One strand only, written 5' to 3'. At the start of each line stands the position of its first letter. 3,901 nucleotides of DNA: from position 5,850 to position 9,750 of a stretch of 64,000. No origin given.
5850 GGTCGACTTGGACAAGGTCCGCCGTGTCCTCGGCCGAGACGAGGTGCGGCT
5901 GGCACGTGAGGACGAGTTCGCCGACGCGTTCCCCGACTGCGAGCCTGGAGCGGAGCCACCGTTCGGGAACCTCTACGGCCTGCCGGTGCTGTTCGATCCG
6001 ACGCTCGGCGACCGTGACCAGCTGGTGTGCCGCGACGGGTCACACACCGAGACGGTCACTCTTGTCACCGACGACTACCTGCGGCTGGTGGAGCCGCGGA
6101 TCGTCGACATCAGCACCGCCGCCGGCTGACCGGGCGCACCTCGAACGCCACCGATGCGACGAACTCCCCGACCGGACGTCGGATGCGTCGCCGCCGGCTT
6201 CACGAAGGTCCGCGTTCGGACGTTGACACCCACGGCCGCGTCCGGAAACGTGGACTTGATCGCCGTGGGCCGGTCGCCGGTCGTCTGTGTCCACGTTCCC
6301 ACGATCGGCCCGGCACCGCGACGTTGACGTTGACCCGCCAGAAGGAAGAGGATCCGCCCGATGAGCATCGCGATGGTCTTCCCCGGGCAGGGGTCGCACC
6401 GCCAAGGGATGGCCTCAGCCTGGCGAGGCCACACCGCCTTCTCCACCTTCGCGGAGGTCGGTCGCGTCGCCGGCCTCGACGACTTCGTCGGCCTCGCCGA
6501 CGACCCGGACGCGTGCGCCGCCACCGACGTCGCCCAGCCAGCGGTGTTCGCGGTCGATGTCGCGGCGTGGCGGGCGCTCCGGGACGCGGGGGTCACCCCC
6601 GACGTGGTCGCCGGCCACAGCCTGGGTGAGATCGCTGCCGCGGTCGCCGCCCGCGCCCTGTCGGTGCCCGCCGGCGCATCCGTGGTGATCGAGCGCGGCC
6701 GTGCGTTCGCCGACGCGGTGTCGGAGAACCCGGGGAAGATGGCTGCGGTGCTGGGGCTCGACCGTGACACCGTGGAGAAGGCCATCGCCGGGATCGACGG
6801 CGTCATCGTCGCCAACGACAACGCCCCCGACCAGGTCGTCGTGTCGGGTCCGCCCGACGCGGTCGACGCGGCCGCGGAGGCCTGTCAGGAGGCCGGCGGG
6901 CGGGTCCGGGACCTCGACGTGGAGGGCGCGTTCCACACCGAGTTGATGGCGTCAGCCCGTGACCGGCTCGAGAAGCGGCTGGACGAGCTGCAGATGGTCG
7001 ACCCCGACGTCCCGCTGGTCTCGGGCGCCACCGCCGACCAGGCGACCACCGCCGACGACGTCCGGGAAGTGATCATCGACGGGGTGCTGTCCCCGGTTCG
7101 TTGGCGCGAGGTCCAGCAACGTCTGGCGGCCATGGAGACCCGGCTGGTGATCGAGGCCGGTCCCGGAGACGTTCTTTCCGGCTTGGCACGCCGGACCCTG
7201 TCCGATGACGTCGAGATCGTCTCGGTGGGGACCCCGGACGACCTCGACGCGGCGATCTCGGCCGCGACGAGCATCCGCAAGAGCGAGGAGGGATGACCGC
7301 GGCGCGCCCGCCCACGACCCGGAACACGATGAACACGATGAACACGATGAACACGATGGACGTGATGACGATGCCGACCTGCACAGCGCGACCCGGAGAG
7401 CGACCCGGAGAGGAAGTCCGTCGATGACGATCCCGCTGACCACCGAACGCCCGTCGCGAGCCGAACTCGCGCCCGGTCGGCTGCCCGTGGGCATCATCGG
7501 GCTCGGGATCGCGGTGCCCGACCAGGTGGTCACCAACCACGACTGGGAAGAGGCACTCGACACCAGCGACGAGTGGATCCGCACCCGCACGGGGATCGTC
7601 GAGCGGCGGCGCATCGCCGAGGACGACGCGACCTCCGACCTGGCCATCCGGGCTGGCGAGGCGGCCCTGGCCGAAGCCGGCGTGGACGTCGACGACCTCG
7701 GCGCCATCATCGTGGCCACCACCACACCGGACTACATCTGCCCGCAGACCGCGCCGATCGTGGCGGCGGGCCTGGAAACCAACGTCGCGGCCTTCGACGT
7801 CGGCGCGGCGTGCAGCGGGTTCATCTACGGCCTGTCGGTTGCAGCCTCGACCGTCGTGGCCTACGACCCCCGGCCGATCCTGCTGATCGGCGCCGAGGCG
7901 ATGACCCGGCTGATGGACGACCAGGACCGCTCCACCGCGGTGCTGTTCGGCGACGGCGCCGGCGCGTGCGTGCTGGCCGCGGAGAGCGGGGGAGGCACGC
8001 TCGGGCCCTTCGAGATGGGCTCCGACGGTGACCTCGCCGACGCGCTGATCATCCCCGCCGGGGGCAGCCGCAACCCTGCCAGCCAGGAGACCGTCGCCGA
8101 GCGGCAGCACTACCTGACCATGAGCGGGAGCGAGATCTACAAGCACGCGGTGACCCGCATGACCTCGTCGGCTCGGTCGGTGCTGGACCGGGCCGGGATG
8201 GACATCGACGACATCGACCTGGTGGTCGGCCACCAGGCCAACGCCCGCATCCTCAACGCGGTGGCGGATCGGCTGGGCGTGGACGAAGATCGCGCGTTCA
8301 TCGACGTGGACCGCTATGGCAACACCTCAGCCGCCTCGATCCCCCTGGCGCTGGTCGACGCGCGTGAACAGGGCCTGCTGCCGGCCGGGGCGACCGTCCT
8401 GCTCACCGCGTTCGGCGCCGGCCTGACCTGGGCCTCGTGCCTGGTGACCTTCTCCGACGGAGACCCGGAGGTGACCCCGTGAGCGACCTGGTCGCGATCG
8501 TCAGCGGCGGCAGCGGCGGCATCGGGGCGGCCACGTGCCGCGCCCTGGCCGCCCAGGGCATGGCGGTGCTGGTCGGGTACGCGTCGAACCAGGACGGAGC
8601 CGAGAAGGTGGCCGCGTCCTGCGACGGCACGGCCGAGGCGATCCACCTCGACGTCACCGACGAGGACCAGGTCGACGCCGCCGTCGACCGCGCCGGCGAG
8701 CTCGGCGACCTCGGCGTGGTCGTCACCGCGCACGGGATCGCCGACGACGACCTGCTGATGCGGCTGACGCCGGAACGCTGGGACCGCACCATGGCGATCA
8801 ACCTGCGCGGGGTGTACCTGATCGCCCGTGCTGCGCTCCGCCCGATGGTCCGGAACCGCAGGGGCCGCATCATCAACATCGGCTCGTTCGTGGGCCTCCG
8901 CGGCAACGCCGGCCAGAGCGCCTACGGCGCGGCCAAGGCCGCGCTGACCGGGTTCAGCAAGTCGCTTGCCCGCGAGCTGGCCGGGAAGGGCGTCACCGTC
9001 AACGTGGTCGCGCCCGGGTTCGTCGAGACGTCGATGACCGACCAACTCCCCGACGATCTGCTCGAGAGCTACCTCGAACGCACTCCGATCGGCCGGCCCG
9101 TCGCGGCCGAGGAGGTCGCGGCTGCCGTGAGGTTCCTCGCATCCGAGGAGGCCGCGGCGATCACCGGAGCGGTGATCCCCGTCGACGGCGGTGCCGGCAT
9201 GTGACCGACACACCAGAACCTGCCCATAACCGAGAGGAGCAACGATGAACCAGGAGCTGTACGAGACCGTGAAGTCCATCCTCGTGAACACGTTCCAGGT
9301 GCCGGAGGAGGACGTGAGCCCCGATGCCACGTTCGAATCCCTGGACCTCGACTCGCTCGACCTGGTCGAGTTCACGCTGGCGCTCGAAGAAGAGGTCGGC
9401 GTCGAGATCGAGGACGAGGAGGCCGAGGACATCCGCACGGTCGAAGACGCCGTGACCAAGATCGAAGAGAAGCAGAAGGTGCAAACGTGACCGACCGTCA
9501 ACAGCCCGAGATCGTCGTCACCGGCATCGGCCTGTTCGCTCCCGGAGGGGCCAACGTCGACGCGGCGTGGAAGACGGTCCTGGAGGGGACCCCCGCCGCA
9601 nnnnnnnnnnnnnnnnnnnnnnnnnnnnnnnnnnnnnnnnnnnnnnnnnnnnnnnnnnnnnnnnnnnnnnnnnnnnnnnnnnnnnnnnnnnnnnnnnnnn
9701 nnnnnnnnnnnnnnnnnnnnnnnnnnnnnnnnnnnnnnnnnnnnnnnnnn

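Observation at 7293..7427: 44-codon Met/Thr/Asn-repeat sORF locked between fabD and fabH by ATGA overlaps at both ends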

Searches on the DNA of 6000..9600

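Call 8: search_rna_families(source=window, start=6000, end=9600, threshold=evalue, max_evalue=1)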
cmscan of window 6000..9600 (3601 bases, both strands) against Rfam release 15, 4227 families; matches with E-value up to 1: 2.
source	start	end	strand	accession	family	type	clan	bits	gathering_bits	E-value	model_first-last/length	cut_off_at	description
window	8671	8727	+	RF01059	mir-598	Gene; miRNA;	-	20.4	69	0.86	1-80/80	no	mir-598 microRNA precursor family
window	7361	7448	+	RF01127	sR42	Gene; snRNA; snoRNA; CD-box;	-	17.7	38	0.49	1-63/63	no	Small nucleolar RNA sR42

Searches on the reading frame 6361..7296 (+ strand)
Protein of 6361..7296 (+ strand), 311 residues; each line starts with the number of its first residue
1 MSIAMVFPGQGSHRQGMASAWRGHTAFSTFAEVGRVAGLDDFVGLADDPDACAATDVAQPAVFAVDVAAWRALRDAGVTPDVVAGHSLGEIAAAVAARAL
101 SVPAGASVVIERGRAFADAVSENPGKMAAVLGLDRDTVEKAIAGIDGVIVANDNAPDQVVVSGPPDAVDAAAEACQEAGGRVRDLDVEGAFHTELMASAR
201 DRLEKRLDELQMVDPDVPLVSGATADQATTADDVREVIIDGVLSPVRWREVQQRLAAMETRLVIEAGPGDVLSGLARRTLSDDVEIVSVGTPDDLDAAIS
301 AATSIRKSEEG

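Call 7: search_protein_families(library=pfam, proteins=[window:6361-7296:+])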
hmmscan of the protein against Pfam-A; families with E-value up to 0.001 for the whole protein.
window:6361-7296:+ (311 aa): 1 family
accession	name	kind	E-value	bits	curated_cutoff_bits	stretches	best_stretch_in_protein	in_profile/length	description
PF00698.26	Acyl_transf_1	-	9.8e-40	137.4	32.7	1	6-285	3-286/319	Acyl transferase domain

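Call 17: list_cluster_members(proteins=[P0001, window:7424-8482:+, window:6361-7296:+, window:7293-7427:+])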
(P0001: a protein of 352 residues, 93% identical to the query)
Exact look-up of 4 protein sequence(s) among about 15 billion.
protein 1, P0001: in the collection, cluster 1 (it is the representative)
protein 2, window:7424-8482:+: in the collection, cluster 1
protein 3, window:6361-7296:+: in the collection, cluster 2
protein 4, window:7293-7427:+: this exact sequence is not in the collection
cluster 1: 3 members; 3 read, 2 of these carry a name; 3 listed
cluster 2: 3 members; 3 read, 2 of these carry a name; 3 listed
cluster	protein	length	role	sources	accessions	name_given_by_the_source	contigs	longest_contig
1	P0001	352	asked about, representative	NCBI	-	-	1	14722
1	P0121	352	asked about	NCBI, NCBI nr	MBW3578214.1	MAG: ketoacyl-ACP synthase III [Actinobacteria bacterium] | ketoacyl-ACP synthase III [Actinomycetota bacterium]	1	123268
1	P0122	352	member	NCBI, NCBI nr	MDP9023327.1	MAG: ketoacyl-ACP synthase III [Actinomycetota bacterium] | ketoacyl-ACP synthase III [Actinomycetota bacterium]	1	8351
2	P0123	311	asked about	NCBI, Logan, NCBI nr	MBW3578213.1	MAG: ACP S-malonyltransferase [Actinobacteria bacterium] | ACP S-malonyltransferase [Actinomycetota bacterium]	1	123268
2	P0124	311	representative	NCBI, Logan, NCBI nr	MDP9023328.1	MAG: ACP S-malonyltransferase [Actinomycetota bacterium] | ACP S-malonyltransferase [Actinomycetota bacterium]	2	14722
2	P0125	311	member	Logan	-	-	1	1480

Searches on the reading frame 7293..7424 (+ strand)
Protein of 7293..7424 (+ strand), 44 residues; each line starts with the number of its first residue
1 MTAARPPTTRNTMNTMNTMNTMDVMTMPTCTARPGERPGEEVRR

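Call 42: search_protein_families(library=pfam, proteins=[window:7293-7424:+], max_evalue=1)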
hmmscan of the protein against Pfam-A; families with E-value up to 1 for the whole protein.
window:7293-7424:+ (44 aa): 0 families

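Call 43: search_protein_families(library=ncbifam, proteins=[window:7293-7424:+], max_evalue=1)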
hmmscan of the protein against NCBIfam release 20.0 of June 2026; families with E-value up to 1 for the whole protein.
window:7293-7424:+ (44 aa): 0 families

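Call 63: find_homologous_proteins(query=window:7293-7424:+, max_evalue=1)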
Query seq(44 aa): 1 candidates shared short words with the query, none scored E <= 1.

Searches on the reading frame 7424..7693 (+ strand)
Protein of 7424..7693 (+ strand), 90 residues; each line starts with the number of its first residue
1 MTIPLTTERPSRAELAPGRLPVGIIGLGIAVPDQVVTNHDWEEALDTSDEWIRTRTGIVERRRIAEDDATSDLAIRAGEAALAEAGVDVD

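Call 27: find_homologous_proteins(query=window:7424-7693:+, max_evalue=1e-8)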
Query window:7424-7693:+ (90 aa): 70 proteins with E <= 1e-8 among 134 candidates.
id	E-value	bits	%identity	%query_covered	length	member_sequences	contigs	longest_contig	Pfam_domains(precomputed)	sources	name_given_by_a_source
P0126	3.9e-18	83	62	77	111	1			-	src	-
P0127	9.4e-17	79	53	92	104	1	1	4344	-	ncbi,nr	ncbi:MAG: hypothetical protein R3249_10900, partial [Nitriliruptorales bacterium]|nr:hypothetical pr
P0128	1.4e-15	75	58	72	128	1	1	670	PF00108.30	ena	-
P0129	1.5e-15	75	58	76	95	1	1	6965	-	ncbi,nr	ncbi:MAG: 3-oxoacyl-ACP synthase, partial [Thermoanaerobaculia bacterium]|nr:3-oxoacyl-ACP synthase 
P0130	1.7e-15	75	54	76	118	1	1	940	-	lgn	-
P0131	2.6e-15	74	60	59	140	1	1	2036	-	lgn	-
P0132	3.1e-15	74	60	59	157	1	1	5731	-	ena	-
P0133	4.5e-15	73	59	76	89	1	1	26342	-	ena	-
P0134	5.8e-15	73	59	76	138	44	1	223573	PF08545.17,PF00108.30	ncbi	-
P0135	9.2e-15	72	65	58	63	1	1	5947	-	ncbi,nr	ncbi:MAG: 3-oxoacyl-ACP synthase, partial [Armatimonadetes bacterium]|nr:3-oxoacyl-ACP synthase [Arm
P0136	1.3e-14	72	59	76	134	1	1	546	PF08545.17,PF00108.30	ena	-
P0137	1.6e-14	71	58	74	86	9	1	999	-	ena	-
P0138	2.2e-14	71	57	74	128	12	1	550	PF00108.30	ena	-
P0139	8.0e-14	69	57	76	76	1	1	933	-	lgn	-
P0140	9.7e-14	69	58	71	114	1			-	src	-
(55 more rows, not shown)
